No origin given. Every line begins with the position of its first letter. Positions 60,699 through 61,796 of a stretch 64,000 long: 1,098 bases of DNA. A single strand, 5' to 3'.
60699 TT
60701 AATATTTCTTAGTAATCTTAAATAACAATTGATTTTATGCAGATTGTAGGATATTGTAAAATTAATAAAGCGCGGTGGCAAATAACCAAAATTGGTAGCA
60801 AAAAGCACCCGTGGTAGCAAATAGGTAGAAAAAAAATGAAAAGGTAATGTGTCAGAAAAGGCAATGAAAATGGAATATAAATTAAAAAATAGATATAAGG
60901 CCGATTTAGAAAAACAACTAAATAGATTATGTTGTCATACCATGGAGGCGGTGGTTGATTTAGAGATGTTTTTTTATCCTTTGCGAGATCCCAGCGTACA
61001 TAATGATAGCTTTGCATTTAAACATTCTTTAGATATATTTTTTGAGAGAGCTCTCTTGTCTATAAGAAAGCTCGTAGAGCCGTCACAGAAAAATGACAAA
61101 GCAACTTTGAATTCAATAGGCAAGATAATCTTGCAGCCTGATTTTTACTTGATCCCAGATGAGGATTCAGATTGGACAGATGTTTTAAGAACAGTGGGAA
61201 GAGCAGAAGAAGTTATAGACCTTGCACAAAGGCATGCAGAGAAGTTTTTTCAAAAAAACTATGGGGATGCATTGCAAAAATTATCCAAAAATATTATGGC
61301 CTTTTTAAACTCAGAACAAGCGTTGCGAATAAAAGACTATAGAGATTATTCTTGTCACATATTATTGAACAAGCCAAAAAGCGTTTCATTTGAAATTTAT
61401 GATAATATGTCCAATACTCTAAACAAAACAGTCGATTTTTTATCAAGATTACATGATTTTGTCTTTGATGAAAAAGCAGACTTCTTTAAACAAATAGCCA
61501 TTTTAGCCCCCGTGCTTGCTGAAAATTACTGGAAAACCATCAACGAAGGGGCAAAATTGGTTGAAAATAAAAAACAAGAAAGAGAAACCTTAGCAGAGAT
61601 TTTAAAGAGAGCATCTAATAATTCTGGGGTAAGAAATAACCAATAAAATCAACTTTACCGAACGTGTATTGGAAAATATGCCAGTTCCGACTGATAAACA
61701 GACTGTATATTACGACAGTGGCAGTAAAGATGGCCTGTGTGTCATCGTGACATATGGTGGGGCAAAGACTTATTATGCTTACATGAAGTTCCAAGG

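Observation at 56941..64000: AT-rich defense island: MmeI-like Type IIG enzyme, HEPN-motif protein, decayed P4 integrase and SIR2 system, adjacent to the virB3-virB4 locus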

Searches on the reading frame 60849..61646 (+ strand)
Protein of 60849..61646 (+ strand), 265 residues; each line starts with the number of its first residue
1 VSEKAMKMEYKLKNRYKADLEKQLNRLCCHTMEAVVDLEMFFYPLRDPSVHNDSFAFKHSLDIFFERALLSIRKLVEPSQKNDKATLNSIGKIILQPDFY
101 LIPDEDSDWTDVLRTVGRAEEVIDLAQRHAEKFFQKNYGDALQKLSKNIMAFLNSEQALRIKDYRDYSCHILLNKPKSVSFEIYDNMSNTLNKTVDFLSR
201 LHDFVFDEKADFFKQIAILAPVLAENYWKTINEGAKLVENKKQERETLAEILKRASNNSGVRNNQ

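Call 7: search_protein_families(library=pfam, proteins=[window:60849-61643:+], max_evalue=0.01)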
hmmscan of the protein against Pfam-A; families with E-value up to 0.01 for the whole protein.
window:60849-61643:+ (265 aa): 0 families

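Call 8: search_protein_families(library=padloc, proteins=[window:60849-61643:+], max_evalue=0.01)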
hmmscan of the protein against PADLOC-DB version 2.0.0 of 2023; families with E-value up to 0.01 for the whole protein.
window:60849-61643:+ (265 aa): 0 families

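Call 12: find_encoding_contigs(protein=window:60849-61646:+, flank=10000, max_places=6)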
Protein window:60849-61646:+ (265 aa): no gene with exactly this product is on record in the collection.

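Call 19: find_homologous_proteins(query=window:60849-61643:+, max_evalue=0.001)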
Query window:60849-61643:+ (265 aa): 1 proteins with E <= 0.001 among 986 candidates.
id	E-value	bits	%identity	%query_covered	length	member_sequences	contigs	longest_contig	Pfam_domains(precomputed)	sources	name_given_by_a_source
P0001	4.7e-167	572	100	97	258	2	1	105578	-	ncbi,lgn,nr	ncbi:MAG: hypothetical protein LBJ73_00460 [Rickettsiales bacterium]|nr:hypothetical protein [Ricket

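Call 20: find_encoding_contigs(protein=P0001, flank=10000, max_places=6)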
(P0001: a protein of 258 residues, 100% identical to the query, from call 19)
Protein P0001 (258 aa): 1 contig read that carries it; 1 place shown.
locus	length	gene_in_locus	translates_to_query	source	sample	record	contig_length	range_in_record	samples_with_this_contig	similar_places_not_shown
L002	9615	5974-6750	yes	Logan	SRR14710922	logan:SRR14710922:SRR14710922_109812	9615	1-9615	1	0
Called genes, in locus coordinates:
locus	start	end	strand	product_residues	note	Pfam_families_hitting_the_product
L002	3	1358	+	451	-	?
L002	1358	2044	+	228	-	-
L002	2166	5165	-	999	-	PF02384:N6_Mtase, PF20473:MmeI_Mtase (weak), PF07669:Eco57I, PF18135:Type_ISP_C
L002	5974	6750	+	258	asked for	-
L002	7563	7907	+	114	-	PF00589:Phage_integrase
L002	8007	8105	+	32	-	-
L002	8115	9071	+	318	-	PF13289:SIR2_2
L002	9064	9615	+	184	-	?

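Call 31: search_protein_representatives(protein=window:60849-61643:+)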
Query: 265 residues. Proteins with E-value up to 0.001 (for the whole library): 12; up to 1e-10: 5; up to 1e-30: 2. The best 12 are listed.
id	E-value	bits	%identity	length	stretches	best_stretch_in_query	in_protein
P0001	1.5e-167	571.5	100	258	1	8-265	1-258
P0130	7.9e-49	182.7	42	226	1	34-253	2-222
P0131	1.1e-18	84.0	34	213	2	14-109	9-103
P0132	1.7e-18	83.3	32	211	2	19-107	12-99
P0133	6.1e-12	61.9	34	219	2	149-241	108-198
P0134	1.1e-10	57.8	33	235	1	18-238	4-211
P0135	2.0e-08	50.4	25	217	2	141-232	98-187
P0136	2.6e-08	50.0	32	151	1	15-105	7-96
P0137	1.3e-07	47.8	28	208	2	12-100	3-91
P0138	1.1e-06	44.7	26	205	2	151-247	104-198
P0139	3.7e-06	43.0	25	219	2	20-96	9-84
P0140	2.9e-04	36.7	32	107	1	154-252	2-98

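Call 34: search_protein_families(library=pfam, alignment_id=A1, max_evalue=1)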
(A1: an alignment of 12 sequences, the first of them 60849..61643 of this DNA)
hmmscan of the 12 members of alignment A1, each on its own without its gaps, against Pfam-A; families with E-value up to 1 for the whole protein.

A. member 1, window:60849-61643:+ (265 aa): 3 families
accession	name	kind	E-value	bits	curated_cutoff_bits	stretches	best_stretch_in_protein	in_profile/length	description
PF02006.22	PPS_PS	-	0.06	13.4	26.4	1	94-125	85-116/176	Phosphopantothenate/pantothenate synthetase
PF08771.16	FRB_dom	-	0.083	13.6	24.7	1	105-166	26-88/99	FKBP12-rapamycin binding domain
PF18734.6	HEPN_AbiU2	-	0.093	12.6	26.8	1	46-202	30-162/193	AbiU2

B. families by the number of members that match (of 12 scanned): 33 families (the first 25 are shown)
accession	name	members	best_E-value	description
PF18734.6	HEPN_AbiU2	3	9.1e-06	AbiU2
PF18730.6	HEPN_Cthe2314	2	0.00057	Cthe_2314-like HEPN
PF23138.1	CTLH_Armc9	1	0.0013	Armc9, CTLH-like domain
PF09330.16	Lact-deh-memb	1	0.002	D-lactate dehydrogenase, membrane binding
PF18502.6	Mrpl_C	1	0.0081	54S ribosomal protein L8 C-terminal domain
PF18739.6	HEPN_Apea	1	0.0094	Apea-like HEPN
PF20876.2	VipE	1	0.015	Effector protein VipE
PF23757.1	TPR_HPS5_insect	1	0.02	Insect HPS5 TPR domain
PF01765.24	RRF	1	0.025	Ribosome recycling factor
PF06815.18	RVT_connect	1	0.027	Reverse transcriptase connection domain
PF15431.11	TMEM190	1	0.035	Transmembrane protein 190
PF05494.18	MlaC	1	0.044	MlaC protein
PF08651.15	DASH_Duo1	1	0.053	DASH complex subunit Duo1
PF02006.22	PPS_PS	1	0.06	Phosphopantothenate/pantothenate synthetase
PF07156.20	Prenylcys_lyase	1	0.063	Prenylcysteine lyase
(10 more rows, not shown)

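Call 35: search_protein_families(library=padloc, alignment_id=A1, max_evalue=1)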
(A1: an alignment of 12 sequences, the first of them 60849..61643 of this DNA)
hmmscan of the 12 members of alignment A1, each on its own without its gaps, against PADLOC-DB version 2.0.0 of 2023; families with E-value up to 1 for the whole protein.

A. member 1, window:60849-61643:+ (265 aa): 0 families

B. families by the number of members that match (of 12 scanned): 5 families
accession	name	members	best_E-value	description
PDLC03842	LeoB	1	0.00031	-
PDLC01686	Cas13d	1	0.0012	Cas13d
PDLC01687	Csx1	1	0.009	Csx1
PDLC02883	DpdH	1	0.02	DpdH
PDLC03819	RTasSLATT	1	0.6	DRT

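Call 36: find_encoding_contigs(protein=P0130, flank=8000, max_places=4)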
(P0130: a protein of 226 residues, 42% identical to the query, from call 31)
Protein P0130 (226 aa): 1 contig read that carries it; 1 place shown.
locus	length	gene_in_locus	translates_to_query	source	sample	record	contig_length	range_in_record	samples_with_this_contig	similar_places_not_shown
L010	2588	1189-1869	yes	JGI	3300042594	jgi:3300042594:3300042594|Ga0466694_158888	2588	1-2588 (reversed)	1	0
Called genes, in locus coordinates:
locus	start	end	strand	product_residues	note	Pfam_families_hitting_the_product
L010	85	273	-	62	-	-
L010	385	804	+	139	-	-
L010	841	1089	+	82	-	-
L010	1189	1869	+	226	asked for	-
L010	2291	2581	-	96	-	-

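Call 46: predict_structure(alignment_id=A1)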
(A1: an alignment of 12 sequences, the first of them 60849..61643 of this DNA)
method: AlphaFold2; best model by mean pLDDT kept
length: 265 residues; sequences in the alignment: 12
mean_pLDDT: 81.6   pTM: 0.75
mean pLDDT of the five models: 81.6, 77.2, 77.0, 76.2, 73.4
residues with pLDDT >= 90: 95; 70-90: 116; 50-70: 46; < 50: 8
segments of 3 or more residues with pLDDT < 50: 1-4, 262-265
pLDDT, mean of each block of 10 residues (from residue 1): 56 89 94 94 87 82 87 89 88 88 62 67 83 88 91 82 67 60 79 94 91 93 94 80 81 73 46
secondary structure, 60 per line:
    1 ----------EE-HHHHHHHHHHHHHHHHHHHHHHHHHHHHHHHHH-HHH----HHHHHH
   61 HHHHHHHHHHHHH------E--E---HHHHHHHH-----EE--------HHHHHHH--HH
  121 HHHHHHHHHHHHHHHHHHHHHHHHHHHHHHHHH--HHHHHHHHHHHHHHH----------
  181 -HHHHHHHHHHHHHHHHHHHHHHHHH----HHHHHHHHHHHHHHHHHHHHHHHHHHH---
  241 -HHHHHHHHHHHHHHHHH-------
elements in order: H14-46 H55-73 H87-94 H110-116 H119-153 H156-170 H182-206 H211-237 H242-258

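Call 53: search_protein_families(library=ncbifam, proteins=[window:60849-61643:+], max_evalue=0.001)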
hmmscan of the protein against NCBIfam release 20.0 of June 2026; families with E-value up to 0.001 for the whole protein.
window:60849-61643:+ (265 aa): 0 families

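Call 59: find_encoding_contigs(protein=P0131, flank=8000, max_places=3)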
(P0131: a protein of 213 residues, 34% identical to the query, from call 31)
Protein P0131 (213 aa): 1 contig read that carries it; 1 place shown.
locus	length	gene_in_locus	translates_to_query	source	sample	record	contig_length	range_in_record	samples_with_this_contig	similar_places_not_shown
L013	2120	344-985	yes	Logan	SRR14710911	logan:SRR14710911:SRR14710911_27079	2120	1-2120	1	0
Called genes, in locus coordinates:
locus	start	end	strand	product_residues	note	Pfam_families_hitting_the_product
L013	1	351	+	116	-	?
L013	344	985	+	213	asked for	PF18734:HEPN_AbiU2 (faint)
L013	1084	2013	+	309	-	PF13411:MerR_1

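Call 61: fold_search(model_id=the predicted structure, library=pdb)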
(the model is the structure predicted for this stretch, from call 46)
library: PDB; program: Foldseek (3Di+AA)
matches with E <= 10: 337; with E <= 0.001: 0
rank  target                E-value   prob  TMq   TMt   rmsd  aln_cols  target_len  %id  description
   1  4bwe_D                3.5e-01  0.08  0.14  0.10  26.2       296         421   14  Crystal structure of C-terminally truncated glypican-1 after controlled dehydration to 86 percent relative humidity (released 2013-12-18)
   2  4uos                  4.2e-01  0.23  0.20  0.25  18.2       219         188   16  Thermodynamic hyperstability in parametrically designed helical bundles (released 2014-11-05)
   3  8gne                  5.6e-01  0.12  0.16  0.12  25.8       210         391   14  Crystal structure of human adenosine A2A receptor in complex with an insurmountable inverse agonist, KW-6356. (released 2023-03-22)
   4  5oxf_C                6.2e-01  0.08  0.14  0.07  31.6       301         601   11  An oligomerised bacterial dynamin pair provides a mechanism for the long range sensing and tethering of membranes (released 2018-09-05)
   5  4eiy                  6.8e-01  0.08  0.12  0.09  27.3       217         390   14  Crystal structure of the chimeric protein of A2aAR-BRIL in complex with ZM241385 at 1.8A resolution (released 2012-07-25)
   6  5owv_C                7.1e-01  0.11  0.18  0.10  31.3       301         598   11  An oligomerised bacterial dynamin pair provides a mechanism for the long-range sensing and tethering of membranes (released 2018-09-05)
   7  8yfo_R                7.4e-01  0.12  0.19  0.17  21.9       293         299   12  A cryo-EM structure of Ac-LA-PTH-PTH1R-Gs complex (released 2025-09-03)
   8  4buo_A                8.2e-01  0.09  0.17  0.15  22.7       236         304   15  High Resolution Structure of Thermostable Agonist-bound Neurotensin Receptor 1 Mutant without Lysozyme Fusion (released 2014-01-29)
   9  5k2d                  1.0e+00  0.05  0.12  0.09  28.1       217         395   14  1.9A angstrom A2a adenosine receptor structure with MR phasing using XFEL data (released 2016-09-21)
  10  9vwb                  1.1e+00  0.06  0.14  0.15  22.6       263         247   14  HamA, a Heme-Oxygenase-Like Enzyme (released 2025-11-12)
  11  4bwb_A                1.1e+00  0.06  0.13  0.12  24.1       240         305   13  Structure of Evolved Agonist-bound Neurotensin Receptor 1 Mutant without Lysozyme Fusion (released 2014-01-29)
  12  8dmo_A                1.3e+00  0.07  0.16  0.09  27.2       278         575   10  Structure of open, inward-facing MsbA from E. coli (released 2022-12-14)
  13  7fiy_R                1.4e+00  0.09  0.19  0.15  22.6       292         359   11  Cryo-EM structure of the tirzepatide-bound human GIPR-Gs complex (released 2022-03-02)
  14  5ebz_A                1.4e+00  0.07  0.16  0.08  30.2       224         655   16  Crystal structure of human IKK1 (released 2016-11-02)
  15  8cu6                  1.6e+00  0.09  0.18  0.12  28.1       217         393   13  Crystal structure of A2AAR-StaR2-S277-bRIL in complex with a novel A2a antagonist, LJ-4517 (released 2022-08-31)
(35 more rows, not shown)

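Call 62: find_homologous_proteins(query=A1, max_evalue=0.001)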
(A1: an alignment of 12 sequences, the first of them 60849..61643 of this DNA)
Query A1 (12 sequences) (265 aa, profile of the alignment): 4 proteins with E <= 0.001 among 3999 candidates.
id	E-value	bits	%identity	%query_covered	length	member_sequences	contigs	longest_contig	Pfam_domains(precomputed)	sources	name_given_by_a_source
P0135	6.8e-71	256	22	85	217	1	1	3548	PF27216.1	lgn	-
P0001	2.4e-68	248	100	97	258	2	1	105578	-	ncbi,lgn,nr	ncbi:MAG: hypothetical protein LBJ73_00460 [Rickettsiales bacterium]|nr:hypothetical protein [Ricket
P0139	5.9e-58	214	22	91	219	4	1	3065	-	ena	-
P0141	4.5e-43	165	22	88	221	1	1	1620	PF18734.7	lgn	-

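Call 63: search_solved_structures(query=A1, max_evalue=10)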
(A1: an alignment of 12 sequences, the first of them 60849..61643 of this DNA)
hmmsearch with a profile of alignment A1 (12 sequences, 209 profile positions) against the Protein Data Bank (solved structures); distinct sequences matched with E-value up to 10: 5.
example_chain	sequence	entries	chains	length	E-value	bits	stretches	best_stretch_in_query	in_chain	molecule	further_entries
8cyk_B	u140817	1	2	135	0.031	16.8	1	139-205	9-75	HALC1_878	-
7yh2_A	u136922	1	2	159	0.29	13.6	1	112-165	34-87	TRAPPC3 from Thorarchaeota AB25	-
6o0i_A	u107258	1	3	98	0.53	12.8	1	123-204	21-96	Design construct XAA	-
9iqu_A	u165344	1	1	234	0.6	12.6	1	166-204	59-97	Thymidylate synthase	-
9iqc_A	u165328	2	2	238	0.61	12.6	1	166-204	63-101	Thymidylate synthase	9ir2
